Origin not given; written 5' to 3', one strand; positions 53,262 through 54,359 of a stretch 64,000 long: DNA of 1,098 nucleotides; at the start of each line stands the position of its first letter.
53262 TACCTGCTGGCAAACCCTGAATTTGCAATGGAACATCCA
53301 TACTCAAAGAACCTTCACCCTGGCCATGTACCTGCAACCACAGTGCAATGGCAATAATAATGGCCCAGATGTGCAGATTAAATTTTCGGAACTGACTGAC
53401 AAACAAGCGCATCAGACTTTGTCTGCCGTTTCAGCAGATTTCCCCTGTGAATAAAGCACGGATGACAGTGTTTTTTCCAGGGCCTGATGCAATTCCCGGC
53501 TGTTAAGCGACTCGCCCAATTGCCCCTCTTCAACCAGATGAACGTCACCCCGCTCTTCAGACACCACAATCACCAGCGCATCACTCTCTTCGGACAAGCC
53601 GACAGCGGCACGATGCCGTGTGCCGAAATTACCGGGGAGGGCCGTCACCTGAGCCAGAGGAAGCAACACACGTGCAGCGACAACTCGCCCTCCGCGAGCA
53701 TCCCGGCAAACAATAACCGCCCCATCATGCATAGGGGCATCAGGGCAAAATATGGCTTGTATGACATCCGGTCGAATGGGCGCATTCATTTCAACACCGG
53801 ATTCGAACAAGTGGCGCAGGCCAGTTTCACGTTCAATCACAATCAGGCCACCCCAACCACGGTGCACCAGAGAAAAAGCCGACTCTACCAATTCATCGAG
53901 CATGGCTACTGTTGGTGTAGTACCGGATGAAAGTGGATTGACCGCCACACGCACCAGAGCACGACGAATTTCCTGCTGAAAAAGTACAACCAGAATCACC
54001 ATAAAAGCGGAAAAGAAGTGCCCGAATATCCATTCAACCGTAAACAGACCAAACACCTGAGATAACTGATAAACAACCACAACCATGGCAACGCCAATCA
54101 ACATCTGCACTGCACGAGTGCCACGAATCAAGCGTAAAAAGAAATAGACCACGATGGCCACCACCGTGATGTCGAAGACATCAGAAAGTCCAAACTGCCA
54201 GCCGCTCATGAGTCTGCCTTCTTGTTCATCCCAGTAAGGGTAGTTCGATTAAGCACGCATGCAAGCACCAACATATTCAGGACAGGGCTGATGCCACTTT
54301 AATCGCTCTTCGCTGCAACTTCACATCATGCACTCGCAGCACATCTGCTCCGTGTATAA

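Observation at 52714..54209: Firmicute-style cdaA-cdaR-glmM module inserted into the proteobacterial ftsH-folP-glmM cluster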

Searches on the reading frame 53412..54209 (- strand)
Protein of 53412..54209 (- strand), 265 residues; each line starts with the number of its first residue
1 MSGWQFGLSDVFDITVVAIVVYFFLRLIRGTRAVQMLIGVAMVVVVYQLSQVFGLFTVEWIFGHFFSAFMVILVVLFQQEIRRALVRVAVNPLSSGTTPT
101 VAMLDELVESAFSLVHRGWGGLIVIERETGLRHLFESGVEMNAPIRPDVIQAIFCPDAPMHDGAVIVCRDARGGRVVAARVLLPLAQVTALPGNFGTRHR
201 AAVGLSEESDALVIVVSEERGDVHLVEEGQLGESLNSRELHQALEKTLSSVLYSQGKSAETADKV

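Call 3: search_protein_families(library=pfam, proteins=[window:53412-54209:-])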
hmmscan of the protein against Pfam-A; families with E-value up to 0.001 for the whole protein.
window:53412-54209:- (265 aa): 2 families
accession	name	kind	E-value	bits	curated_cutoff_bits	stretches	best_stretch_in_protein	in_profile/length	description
PF02457.21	DAC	-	2e-34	118.2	27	1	111-230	4-118/119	DisA bacterial checkpoint controller nucleotide-binding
PF19293.4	CdaA_N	-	5.5e-09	36.5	23.8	1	5-81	4-81/81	CdaA N-terminal transmembrane domain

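Call 4: search_protein_families(library=ncbifam, proteins=[window:53412-54209:-])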
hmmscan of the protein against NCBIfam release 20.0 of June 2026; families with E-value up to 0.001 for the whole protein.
window:53412-54209:- (265 aa): 5 families
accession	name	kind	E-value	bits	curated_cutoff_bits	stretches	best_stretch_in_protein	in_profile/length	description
TIGR00159.1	TIGR00159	equivalog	7.1e-55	186.1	188.8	1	8-247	11-249/254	diadenylate cyclase CdaA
NF038328.1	c-di-AMP_CdaS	exception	5.4e-34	117.4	225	1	104-231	64-187/191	sporulation-specific diadenylate cyclase CdaS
NF038327.1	c-di-AMP_CdaM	exception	5.7e-26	91.3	225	1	84-251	27-192/196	diadenylate cyclase CdaM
NF010009.0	PRK13482.1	equivalog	3.4e-09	36.3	201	1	118-228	33-135/357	DNA integrity scanning diadenylate cyclase DisA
NF041371.1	Diadnylcyc_Halo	equivalog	3.4e-07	29.9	430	1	161-231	193-261/270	diadenylate cyclase DacZ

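Call 5: find_homologous_proteins(query=window:53412-54209:-)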
Query window:53412-54209:- (265 aa): 7992 proteins with E <= 0.001 among 8000 candidates; the best 120 are listed.
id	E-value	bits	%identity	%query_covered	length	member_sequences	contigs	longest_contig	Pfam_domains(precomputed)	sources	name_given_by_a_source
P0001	5.5e-166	568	100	100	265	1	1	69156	PF02457.22,PF19293.5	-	-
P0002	7.3e-159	545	95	100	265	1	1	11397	PF02457.22,PF19293.5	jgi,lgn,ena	-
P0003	9.4e-152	521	92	99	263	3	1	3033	PF02457.22,PF19293.5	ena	-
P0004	4.2e-151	519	90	100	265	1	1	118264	PF02457.22,PF19293.5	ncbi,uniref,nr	ncbi:diadenylate cyclase [Mariprofundus micogutta]|uniref:Diadenylate cyclase n=1 Tax=Mariprofundus 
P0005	1.5e-150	518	90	100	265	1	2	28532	PF02457.22,PF19293.5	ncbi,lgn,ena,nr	ncbi:MAG: hypothetical protein AUJ57_02540 [Zetaproteobacteria bacterium CG1_02_53_45]|nr:MAG: hypot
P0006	2.3e-134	465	82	100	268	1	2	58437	PF02457.22,PF19293.5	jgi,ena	-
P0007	9.2e-134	463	81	100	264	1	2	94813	PF02457.22,PF19293.5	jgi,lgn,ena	-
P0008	1.3e-132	459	80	100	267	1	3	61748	PF02457.22,PF19293.5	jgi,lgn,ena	-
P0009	2.2e-131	455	77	98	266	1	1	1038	PF02457.22,PF19293.5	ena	-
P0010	3.6e-131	454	77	100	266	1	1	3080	PF02457.22,PF19293.5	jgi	-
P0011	6.2e-131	453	79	97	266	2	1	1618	PF02457.22,PF19293.5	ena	-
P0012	6.4e-131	453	80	98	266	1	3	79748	PF02457.22,PF19293.5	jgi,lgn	-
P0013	6.9e-131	453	77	99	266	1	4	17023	PF02457.22,PF19293.5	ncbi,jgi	-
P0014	8.8e-131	453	82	95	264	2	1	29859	PF02457.22,PF19293.5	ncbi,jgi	-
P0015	1.4e-130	452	76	99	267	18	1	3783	PF02457.22,PF19293.5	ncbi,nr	ncbi:MAG: diadenylate cyclase [Mariprofundus sp.]|nr:diadenylate cyclase [Mariprofundus sp.]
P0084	3.4e-118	412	77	95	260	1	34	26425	PF02457.22,PF19293.5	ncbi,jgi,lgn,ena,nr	ncbi:MAG: TIGR00159 family protein [Zetaproteobacteria bacterium CG12_big_fil_rev_8_21_14_0_65_54_13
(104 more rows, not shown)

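Call 6: find_related_loci(query=window:53412-54209:-, collection=genome_contigs, flank=6000)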
Query window:53412-54209:- (265 aa) in genome_contigs; peptide patterns used: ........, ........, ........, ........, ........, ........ (x = any residue, [..] = any of these).
387 stretches matched a pattern; 35 encode a relative of the query (tblastn E <= 1e-3); 34 distinct loci.
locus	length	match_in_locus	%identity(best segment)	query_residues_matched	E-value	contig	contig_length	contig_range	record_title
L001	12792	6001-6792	90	1-264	7e-160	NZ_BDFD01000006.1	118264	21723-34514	Mariprofundus micogutta strain ET2, whole genome shotgun sequence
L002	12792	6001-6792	90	1-264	3e-159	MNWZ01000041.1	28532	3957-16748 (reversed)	MAG: Zetaproteobacteria bacterium CG1_02_53_45 cg1_0.2_scaffold_1143_c, whole genome shotgun sequence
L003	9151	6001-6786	76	1-262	2e-135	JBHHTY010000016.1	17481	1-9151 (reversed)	MAG: Mariprofundus sp. isolate S.9.sp1_bin.5 NODE_482_length_17481_cov_6.463962, whole genome shotgun sequence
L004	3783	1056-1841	76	1-262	6e-138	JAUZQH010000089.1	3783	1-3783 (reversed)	MAG: Mariprofundus sp. isolate GS19_ROV18_BS07-AMOR20_M1280 AMOR20_M1280_contig89, whole genome shotgun sequence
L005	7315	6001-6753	82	1-251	2e-131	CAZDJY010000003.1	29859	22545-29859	MAG TPA_asm: uncultured Zetaproteobacteria bacterium isolate binchicken_co275_172 genome assembly, contig: NODE_1714_len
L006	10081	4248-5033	77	1-262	2e-131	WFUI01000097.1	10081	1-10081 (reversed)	MAG: Mariprofundus sp. isolate S139_64 k151_237533, whole genome shotgun sequence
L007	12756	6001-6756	77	1-252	1e-131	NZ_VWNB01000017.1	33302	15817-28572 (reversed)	Mariprofundus sp. KV NODE_17_length_33302_cov_258.117076, whole genome shotgun sequence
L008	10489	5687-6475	74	1-263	1e-130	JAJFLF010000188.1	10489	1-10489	MAG: Mariprofundus sp. isolate OFTM13 OFTM13_187, whole genome shotgun sequence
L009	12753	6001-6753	78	1-251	3e-126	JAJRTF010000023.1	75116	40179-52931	MAG: Zetaproteobacteria bacterium isolate Dive96_bin1.284 k141_1234487, whole genome shotgun sequence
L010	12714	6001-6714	78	1-242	4e-125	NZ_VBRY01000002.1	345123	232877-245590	Mariprofundus erugo strain P3 NODE_2_length_345123_cov_43.000635, whole genome shotgun sequence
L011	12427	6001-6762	75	5-258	1e-124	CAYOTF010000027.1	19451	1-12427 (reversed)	MAG TPA_asm: uncultured Zetaproteobacteria bacterium isolate SRP215229_co1_190 genome assembly, contig: NODE_1618_length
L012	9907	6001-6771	77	1-258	1e-124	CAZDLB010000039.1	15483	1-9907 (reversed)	MAG TPA_asm: uncultured Zetaproteobacteria bacterium isolate SRP162660_co3_87 genome assembly, contig: NODE_1000_length_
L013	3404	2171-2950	75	1-260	6e-126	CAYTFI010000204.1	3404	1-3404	MAG TPA_asm: uncultured Zetaproteobacteria bacterium isolate SRP216583_co1_170 genome assembly, contig: NODE_33702_lengt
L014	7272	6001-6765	74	1-255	4e-122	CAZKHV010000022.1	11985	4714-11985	MAG TPA_asm: uncultured Zetaproteobacteria bacterium isolate binchicken_co253_59 genome assembly, contig: NODE_3740_leng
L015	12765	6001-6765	76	1-259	4e-125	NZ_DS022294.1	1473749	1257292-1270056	Mariprofundus ferrooxydans PV-1 scf_1099921033919, whole genome shotgun sequence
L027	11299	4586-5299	39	6-248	7e-47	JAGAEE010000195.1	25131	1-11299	MAG: Desulfovibrio sp. isolate RGIG8361 Water_buffalos_Rumen.Co__c7327126, whole genome shotgun sequence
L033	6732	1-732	33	21-265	2e-29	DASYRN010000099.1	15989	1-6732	MAG TPA_asm: Candidatus Binatia bacterium isolate SMAG_U4512 k141_661949, whole genome shotgun sequence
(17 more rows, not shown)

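Call 12: search_protein_families(library=pfam, proteins=[L027:5299-6219:+, L027:4568-5302:+, L015:3773-5911:+, L015:2325-3224:-, L015:1019-2200:-, L033:13-1161:+, L033:1279-3243:+, L027:7674-8606:+], max_evalue=0.01)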
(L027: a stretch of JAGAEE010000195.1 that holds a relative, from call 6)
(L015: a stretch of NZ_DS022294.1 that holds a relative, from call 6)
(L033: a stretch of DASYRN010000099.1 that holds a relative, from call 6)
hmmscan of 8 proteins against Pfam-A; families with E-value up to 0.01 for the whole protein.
L027:5299-6219:+ (306 aa): 1 family
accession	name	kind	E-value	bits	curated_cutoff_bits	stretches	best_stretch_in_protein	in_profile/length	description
PF07949.17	YbbR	-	1.2e-11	45.1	22.3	2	131-210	1-80/81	YbbR-like protein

L027:4568-5302:+ (244 aa): 2 families
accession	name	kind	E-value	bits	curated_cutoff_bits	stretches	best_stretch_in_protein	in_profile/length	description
PF02457.21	DAC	-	6.7e-40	135.8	27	1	110-226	2-118/119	DisA bacterial checkpoint controller nucleotide-binding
PF19293.4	CdaA_N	-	1.4e-10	41.6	23.8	1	5-82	3-81/81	CdaA N-terminal transmembrane domain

L015:3773-5911:+ (712 aa): 3 families
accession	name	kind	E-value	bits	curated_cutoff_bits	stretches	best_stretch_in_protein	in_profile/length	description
PF00773.25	RNB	-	1.5e-108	363.4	29.3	1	249-580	1-325/326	RNB domain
PF08206.17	OB_RNB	-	4.5e-19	68.3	24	1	81-136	1-58/58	Ribonuclease B OB domain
PF17876.7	CSD2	-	7e-15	55.3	26.2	1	157-227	2-74/74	Cold shock domain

L015:2325-3224:- (299 aa): 2 families
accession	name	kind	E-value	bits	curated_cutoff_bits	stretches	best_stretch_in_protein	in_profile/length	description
PF00589.27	Phage_integrase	-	5e-51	173.3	27.1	1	116-283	2-170/172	Phage integrase family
PF02899.23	Phage_int_SAM_1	-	7.7e-12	45.8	22.3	1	14-93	3-82/83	Phage integrase, N-terminal SAM-like domain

L015:1019-2200:- (393 aa): 1 family
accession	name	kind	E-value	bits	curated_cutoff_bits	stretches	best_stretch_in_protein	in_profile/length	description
PF00285.26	Citrate_synt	-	3.6e-140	467.5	27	1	20-375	1-356/357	Citrate synthase, C-terminal domain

L033:13-1161:+ (382 aa): 3 families
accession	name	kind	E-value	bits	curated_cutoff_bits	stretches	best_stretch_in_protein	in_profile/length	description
PF02457.21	DAC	-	3.1e-36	124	27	1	89-206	3-119/119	DisA bacterial checkpoint controller nucleotide-binding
PF07949.17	YbbR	-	0.0012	19.6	22.3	1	274-357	1-81/81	YbbR-like protein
PF19293.4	CdaA_N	-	0.0025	18.4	23.8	1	4-57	27-81/81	CdaA N-terminal transmembrane domain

L033:1279-3243:+ (654 aa): 4 families
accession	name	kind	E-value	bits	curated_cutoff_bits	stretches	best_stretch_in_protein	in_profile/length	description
PF11896.14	GlgE_dom_N_S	-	4.9e-58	196.8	25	1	9-194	1-179/179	Alpha-1,4-glucan:maltose-1-phosphate maltosyltransferase, domain N/S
PF21702.3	GLGE_C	-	3.4e-34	117.4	27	1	564-651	1-87/87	GLGE, C-terminal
PF00128.31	Alpha-amylase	-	1.1e-09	38.5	22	1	225-383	23-188/446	Alpha amylase, catalytic domain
PF16657.11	Malt_amylase_C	-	0.0072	16.8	27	0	561-637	2-66/75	Maltogenic Amylase, C-terminal domain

L027:7674-8606:+ (310 aa): 3 families
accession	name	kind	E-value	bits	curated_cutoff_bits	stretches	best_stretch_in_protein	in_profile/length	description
PF00483.29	NTP_transferase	-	5.3e-32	111.8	21.2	1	27-285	2-239/245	Nucleotidyl transferase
PF12804.13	NTP_transf_3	-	0.00065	20.4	27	1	28-82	2-51/160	MobA-like NTP transferase domain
PF01128.25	IspD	-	0.0096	16.1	27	0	27-81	3-55/221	2-C-methyl-D-erythritol 4-phosphate cytidylyltransferase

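Call 32: search_protein_representatives(protein=window:53412-54209:-)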
Query: 265 residues. Proteins with E-value up to 0.001 (for the whole library): 8697; up to 1e-10: 4925; up to 1e-30: 1065. The best 150 are listed.
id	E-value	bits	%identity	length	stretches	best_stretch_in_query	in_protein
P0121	1.8e-83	296.1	57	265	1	3-240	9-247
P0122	9.1e-57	208.7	45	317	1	8-251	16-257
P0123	2.4e-56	207.3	45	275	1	9-247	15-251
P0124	5.9e-55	202.7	44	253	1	9-249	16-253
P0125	1.7e-54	201.2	44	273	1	9-249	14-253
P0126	1.3e-51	191.7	42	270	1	9-244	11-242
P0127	1.5e-51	191.6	43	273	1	8-246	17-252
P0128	3.6e-51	190.3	40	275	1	9-247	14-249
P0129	5.3e-51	189.8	42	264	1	5-254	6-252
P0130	1.1e-50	188.7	42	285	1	5-247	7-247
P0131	1.3e-50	188.5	45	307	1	11-244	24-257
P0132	2.0e-50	187.9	42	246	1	4-248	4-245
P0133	8.7e-50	185.8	42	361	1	3-244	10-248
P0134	1.0e-49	185.6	42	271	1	7-244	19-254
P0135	1.2e-49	185.4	42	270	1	10-246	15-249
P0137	3.7e-49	183.7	41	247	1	5-243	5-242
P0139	7.4e-49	182.8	43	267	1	9-248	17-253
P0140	1.6e-48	181.6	43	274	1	12-245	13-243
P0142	2.9e-48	180.8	44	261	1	5-244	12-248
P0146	6.9e-48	179.6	47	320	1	9-248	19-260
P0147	1.0e-47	179.0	45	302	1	9-249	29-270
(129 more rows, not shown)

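Call 33: list_cluster_members(proteins=[P0121, P0122, P0123, P0124, P0125, P0126, P0127, P0128, P0129, P0130])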
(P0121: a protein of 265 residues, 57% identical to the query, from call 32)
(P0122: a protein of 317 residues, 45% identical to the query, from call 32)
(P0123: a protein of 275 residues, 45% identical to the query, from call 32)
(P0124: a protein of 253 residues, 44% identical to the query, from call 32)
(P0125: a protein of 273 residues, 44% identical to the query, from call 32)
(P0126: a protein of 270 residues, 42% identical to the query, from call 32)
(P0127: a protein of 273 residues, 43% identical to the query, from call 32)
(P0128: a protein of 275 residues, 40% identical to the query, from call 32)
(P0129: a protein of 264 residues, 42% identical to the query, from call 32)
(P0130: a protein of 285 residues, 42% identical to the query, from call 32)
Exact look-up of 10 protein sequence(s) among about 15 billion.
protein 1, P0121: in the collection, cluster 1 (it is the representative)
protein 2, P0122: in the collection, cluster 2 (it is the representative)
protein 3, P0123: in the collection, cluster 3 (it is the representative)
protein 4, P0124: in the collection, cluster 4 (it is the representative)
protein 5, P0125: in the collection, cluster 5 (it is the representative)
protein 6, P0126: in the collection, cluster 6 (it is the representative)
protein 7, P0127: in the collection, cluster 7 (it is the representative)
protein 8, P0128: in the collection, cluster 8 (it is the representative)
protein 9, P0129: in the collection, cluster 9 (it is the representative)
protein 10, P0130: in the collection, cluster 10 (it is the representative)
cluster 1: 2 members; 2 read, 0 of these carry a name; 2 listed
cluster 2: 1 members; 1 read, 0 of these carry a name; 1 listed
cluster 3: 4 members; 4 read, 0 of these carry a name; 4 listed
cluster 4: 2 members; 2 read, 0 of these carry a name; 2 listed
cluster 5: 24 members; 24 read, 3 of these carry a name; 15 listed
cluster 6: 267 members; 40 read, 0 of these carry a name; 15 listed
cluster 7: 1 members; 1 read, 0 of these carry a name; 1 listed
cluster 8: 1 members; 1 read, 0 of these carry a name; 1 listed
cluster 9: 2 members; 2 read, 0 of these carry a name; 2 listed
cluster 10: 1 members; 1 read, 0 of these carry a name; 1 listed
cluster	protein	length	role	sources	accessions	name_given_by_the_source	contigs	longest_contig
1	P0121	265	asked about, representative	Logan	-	-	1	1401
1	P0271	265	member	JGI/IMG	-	-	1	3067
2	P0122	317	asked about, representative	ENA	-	-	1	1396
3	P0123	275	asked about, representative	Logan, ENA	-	-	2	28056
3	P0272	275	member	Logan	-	-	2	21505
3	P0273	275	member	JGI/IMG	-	-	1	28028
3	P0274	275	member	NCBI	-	-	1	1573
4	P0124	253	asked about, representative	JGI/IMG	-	-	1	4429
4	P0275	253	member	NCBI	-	-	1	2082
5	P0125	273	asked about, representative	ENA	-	-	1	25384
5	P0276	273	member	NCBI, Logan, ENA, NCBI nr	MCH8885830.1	MAG: TIGR00159 family protein [SAR324 cluster bacterium] | TIGR00159 family protein [SAR324 cluster bacterium]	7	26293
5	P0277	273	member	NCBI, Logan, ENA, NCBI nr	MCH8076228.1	MAG: TIGR00159 family protein [SAR324 cluster bacterium] | TIGR00159 family protein [SAR324 cluster bacterium]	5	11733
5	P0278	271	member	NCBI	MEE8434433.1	MAG: diadenylate cyclase CdaA [bacterium]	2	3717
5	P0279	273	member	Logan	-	-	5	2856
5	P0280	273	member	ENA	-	-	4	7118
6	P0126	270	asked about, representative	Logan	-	-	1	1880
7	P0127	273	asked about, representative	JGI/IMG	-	-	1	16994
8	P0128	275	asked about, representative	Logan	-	-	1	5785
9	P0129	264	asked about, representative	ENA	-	-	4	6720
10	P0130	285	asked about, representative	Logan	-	-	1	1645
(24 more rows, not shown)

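Call 35: find_homologous_proteins(query=A1)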
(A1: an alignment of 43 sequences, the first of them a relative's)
Query A1 (43 sequences) (317 aa, profile of the alignment): 7994 proteins with E <= 0.001 among 8000 candidates; the best 120 are listed.
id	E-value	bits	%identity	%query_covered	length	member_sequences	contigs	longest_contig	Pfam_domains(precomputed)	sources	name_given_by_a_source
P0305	2.2e-105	369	50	74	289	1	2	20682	PF02457.22,PF19293.5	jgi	-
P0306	2.8e-105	369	49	74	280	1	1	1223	PF02457.22,PF19293.5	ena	-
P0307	3.0e-105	369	56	74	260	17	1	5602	PF02457.22,PF19293.5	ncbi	-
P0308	3.1e-105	369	55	70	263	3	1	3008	PF02457.22,PF19293.5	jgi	jgi:uncharacterized protein (TIGR00159 family)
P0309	3.3e-105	369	50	74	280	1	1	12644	PF02457.22,PF19293.5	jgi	jgi:diadenylate cyclase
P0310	3.7e-105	369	49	74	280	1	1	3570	PF02457.22,PF19293.5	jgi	jgi:diadenylate cyclase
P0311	4.0e-105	369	48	77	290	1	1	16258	PF02457.22,PF19293.5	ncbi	-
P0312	4.6e-105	368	54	76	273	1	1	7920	PF02457.22,PF19293.5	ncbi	-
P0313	8.7e-105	368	49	74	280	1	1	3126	PF02457.22,PF19293.5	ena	-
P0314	8.7e-105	368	49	74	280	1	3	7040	PF02457.22,PF19293.5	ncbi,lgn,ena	ncbi:MAG: diadenylate cyclase CdaA [Nitrospirota bacterium]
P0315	9.2e-105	367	49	74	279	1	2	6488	PF02457.22,PF19293.5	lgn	-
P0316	1.2e-104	367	48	74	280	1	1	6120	PF02457.22,PF19293.5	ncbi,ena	ncbi:MAG: diadenylate cyclase CdaA [Nitrospirota bacterium]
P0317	1.6e-104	367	50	74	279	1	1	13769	PF02457.22,PF19293.5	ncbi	-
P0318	1.6e-104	367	49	74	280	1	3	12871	PF02457.22,PF19293.5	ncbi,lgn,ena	ncbi:MAG: diadenylate cyclase CdaA [Nitrospirota bacterium]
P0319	2.0e-104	366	49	74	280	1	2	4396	PF02457.22,PF19293.5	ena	-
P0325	4.7e-104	365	51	75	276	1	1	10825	PF02457.22,PF19293.5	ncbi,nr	ncbi:MAG: TIGR00159 family protein [Nitrospirae bacterium]|nr:TIGR00159 family protein [Nitrospirota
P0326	4.9e-104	365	53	74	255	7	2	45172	PF02457.22,PF19293.5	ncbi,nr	ncbi:MAG: TIGR00159 family protein [Desulfuromonadaceae bacterium]|nr:TIGR00159 family protein [Desu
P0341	1.3e-103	364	53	73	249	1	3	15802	PF02457.22,PF19293.5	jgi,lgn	jgi:uncharacterized protein (TIGR00159 family)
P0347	1.6e-103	363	48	84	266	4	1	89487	PF02457.22,PF19293.5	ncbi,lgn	ncbi:MAG: diadenylate cyclase CdaA [Thermodesulfovibrionales bacterium]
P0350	1.9e-103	363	53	77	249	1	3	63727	PF02457.22,PF19293.5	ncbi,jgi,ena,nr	ncbi:MAG TPA: diadenylate cyclase CdaA [Candidatus Margulisiibacteriota bacterium]|nr:diadenylate cy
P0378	6.7e-103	361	52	75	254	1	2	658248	PF02457.22,PF19293.5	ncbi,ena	-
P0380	7.0e-103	361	53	77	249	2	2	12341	PF02457.22,PF19293.5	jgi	jgi:uncharacterized protein (TIGR00159 family)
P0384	7.7e-103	361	54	77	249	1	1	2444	PF02457.22,PF19293.5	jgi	jgi:uncharacterized protein (TIGR00159 family)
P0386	8.7e-103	361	51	77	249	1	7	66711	PF02457.22,PF19293.5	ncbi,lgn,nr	ncbi:Cyclic di-AMP synthase CdaA [bacterium HR30]|nr:Cyclic di-AMP synthase CdaA [bacterium HR30]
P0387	8.9e-103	361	51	77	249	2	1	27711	PF02457.22,PF19293.5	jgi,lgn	jgi:uncharacterized protein (TIGR00159 family)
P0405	3.1e-102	359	55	71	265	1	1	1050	PF02457.22,PF19293.5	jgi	jgi:uncharacterized protein (TIGR00159 family)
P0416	5.7e-102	358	50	74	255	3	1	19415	PF02457.22,PF19293.5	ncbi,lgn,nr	ncbi:MAG: TIGR00159 family protein [Nitrospirae bacterium]|nr:TIGR00159 family protein [Nitrospirota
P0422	6.6e-102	358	53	74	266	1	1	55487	PF02457.22,PF19293.5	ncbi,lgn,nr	ncbi:MAG: TIGR00159 family protein [Deltaproteobacteria bacterium]|nr:TIGR00159 family protein [Delt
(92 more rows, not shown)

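Call 36: find_encoding_contigs(protein=P0326, flank=6000, max_places=1)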
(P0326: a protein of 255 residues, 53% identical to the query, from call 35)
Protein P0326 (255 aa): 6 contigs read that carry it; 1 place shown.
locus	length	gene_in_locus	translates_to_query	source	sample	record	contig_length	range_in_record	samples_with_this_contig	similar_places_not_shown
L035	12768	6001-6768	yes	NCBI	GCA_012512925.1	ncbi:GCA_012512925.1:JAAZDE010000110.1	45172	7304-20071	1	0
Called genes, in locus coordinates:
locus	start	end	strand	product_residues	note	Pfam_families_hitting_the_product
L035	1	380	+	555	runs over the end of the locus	PF03485:Arg_tRNA_synt_N, PF00750:tRNA-synt_1d, PF01406:tRNA-synt_1e (faint), PF05746:DALR_1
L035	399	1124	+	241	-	PF05036:SPOR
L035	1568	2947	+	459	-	PF01171:ATP_bind_3, PF09179:TilS (weak), PF11734:TilS_C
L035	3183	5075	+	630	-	PF06480:FtsH_ext, PF06068:TIP49 (weak), PF00004:AAA, PF07728:AAA_5 (weak), PF17862:AAA_lid_3, PF01434:Peptidase_M41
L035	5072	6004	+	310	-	PF00809:Pterin_bind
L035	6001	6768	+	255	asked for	PF19293:CdaA_N (weak), PF02457:DAC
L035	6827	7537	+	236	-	PF07949:YbbR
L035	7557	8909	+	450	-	PF02878:PGM_PMM_I, PF02879:PGM_PMM_II, PF02880:PGM_PMM_III, PF00408:PGM_PMM_IV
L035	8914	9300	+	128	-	PF01648:ACPS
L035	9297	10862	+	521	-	PF03853:YjeF_N, PF01256:Carb_kinase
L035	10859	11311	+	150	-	PF00571:CBS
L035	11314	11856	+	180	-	PF02367:TsaE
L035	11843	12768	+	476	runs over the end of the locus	PF01134:GIDA (faint), PF01266:DAO (faint), PF03486:HI0933_like (faint), PF07992:Pyr_redox_2, PF12831:FAD_oxidored, PF13738:Pyr_redox_3 (weak), PF00070:Pyr_redox, PF02852:Pyr_redox_dim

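Call 37: find_encoding_contigs(protein=P0347, flank=6000, max_places=1)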
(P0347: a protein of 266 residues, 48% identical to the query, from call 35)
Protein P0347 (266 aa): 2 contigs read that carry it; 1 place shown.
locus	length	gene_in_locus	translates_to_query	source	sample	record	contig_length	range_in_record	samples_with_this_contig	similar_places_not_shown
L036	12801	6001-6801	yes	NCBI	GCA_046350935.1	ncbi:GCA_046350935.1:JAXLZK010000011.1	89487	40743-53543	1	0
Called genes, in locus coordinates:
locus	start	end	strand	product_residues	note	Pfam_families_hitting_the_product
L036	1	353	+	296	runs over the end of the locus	PF02492:cobW, PF07683:CobW_C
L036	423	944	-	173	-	PF02566:OsmC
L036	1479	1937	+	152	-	PF02627:CMD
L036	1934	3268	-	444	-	PF00072:Response_reg, PF00158:Sigma54_activat, PF14532:Sigma54_activ_2, PF25601:AAA_lid_14, PF02954:HTH_8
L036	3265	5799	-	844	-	PF13426:PAS_9 (weak), PF01590:GAF, PF13185:GAF_2, PF13492:GAF_3, PF01590:GAF, PF13185:GAF_2, PF00512:HisKA, PF02518:HATPase_c, +2 more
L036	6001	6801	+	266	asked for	PF19293:CdaA_N, PF02457:DAC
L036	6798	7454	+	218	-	PF07949:YbbR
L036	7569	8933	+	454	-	PF02878:PGM_PMM_I, PF02879:PGM_PMM_II, PF02880:PGM_PMM_III, PF00408:PGM_PMM_IV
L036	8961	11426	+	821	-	PF03772:Competence, PF00753:Lactamase_B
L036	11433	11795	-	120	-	PF13560:HTH_31 (weak), PF12844:HTH_19 (faint), PF01381:HTH_3, PF13443:HTH_26 (weak)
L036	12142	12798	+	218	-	PF00117:GATase, PF01174:SNO (faint)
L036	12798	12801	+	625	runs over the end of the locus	PF00009:GTP_EFTU, PF01926:MMR_HSR1 (weak), PF03144:GTP_EFTU_D2, PF25461:Beta-barrel_SelB, PF21440:aSelB_III (weak), PF09106:WHD_2nd_SelB, PF09107:WHD_3rd_SelB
